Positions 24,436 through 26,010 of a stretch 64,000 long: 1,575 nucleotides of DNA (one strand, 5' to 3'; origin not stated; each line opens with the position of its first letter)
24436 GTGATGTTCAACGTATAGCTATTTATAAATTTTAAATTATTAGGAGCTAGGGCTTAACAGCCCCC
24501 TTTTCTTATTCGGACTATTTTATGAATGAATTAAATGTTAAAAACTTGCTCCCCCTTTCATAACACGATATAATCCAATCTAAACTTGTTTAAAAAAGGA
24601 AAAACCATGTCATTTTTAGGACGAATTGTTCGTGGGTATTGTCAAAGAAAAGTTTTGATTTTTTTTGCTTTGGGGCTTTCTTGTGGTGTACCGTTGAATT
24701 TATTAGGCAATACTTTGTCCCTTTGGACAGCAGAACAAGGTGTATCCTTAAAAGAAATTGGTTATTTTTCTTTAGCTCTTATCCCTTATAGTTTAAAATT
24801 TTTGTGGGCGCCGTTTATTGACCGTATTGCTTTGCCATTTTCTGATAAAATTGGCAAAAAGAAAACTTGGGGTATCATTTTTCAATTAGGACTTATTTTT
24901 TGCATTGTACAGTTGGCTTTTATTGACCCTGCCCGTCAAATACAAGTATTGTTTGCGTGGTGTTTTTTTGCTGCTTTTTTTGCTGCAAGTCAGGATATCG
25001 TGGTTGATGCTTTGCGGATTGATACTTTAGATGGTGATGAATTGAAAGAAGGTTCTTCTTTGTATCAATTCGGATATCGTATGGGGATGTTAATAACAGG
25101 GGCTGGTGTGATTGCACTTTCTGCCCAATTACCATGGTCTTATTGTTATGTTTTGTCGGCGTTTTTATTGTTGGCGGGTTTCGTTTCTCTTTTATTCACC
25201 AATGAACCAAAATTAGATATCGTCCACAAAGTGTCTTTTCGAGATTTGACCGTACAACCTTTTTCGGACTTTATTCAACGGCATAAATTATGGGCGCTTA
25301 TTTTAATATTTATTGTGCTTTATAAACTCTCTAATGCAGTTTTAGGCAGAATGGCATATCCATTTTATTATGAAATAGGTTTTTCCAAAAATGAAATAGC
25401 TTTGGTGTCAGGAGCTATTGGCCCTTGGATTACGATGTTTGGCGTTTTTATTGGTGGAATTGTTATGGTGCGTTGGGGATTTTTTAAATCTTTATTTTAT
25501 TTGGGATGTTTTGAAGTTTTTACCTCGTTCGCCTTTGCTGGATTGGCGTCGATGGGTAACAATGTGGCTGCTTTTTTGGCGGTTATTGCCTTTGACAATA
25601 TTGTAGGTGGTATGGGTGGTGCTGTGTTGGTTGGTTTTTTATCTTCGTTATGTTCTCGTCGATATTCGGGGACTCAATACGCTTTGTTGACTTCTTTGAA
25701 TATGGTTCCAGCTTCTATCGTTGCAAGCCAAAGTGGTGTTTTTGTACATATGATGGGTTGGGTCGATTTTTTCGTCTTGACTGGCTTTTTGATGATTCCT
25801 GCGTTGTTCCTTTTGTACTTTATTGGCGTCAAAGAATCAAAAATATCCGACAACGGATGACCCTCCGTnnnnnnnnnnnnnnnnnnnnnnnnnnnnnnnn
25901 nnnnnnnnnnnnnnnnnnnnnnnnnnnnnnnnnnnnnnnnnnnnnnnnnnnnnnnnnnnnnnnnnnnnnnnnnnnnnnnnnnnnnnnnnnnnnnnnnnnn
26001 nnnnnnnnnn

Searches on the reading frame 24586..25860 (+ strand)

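Call 5: search_protein_families(library=pfam, proteins=[window:24586-25860:+], max_evalue=0.01)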
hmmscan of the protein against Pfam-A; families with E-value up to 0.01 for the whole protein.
window:24586-25860:+ (424 aa): 2 families
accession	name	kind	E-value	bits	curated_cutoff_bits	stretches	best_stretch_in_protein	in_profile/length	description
PF07690.21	MFS_1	-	3.6e-19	69.3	33.4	1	35-378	10-345/347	Major Facilitator Superfamily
PF13000.13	Acatn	-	3.4e-11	42.8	23.7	1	29-179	8-178/546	Acetyl-coenzyme A transporter 1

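Call 6: search_protein_families(library=ncbifam, proteins=[window:24586-25860:+], max_evalue=0.01)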
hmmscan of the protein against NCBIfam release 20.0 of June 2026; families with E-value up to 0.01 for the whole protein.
window:24586-25860:+ (424 aa): 5 families
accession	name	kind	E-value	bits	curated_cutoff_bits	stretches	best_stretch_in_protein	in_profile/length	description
TIGR00901.2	2A0125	subfamily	2.9e-123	411.6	350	1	18-412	1-416/417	AmpG family muropeptide MFS transporter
NF008867.0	PRK11902.1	equivalog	3.8e-80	269.9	656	1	18-412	10-402/419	muropeptide transporter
NF008238.0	PRK11010.1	equivalog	2.7e-78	264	756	1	14-412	5-401/492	muropeptide MFS transporter AmpG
TIGR02718.1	sider_RhtX_FptX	subfamily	2.3e-27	95.9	356.15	1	23-404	3-381/390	RhtX/FptX family siderophore transporter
TIGR00880.1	2_A_01_02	superfamily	1.1e-08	35.3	131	1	72-205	12-137/141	multidrug resistance protein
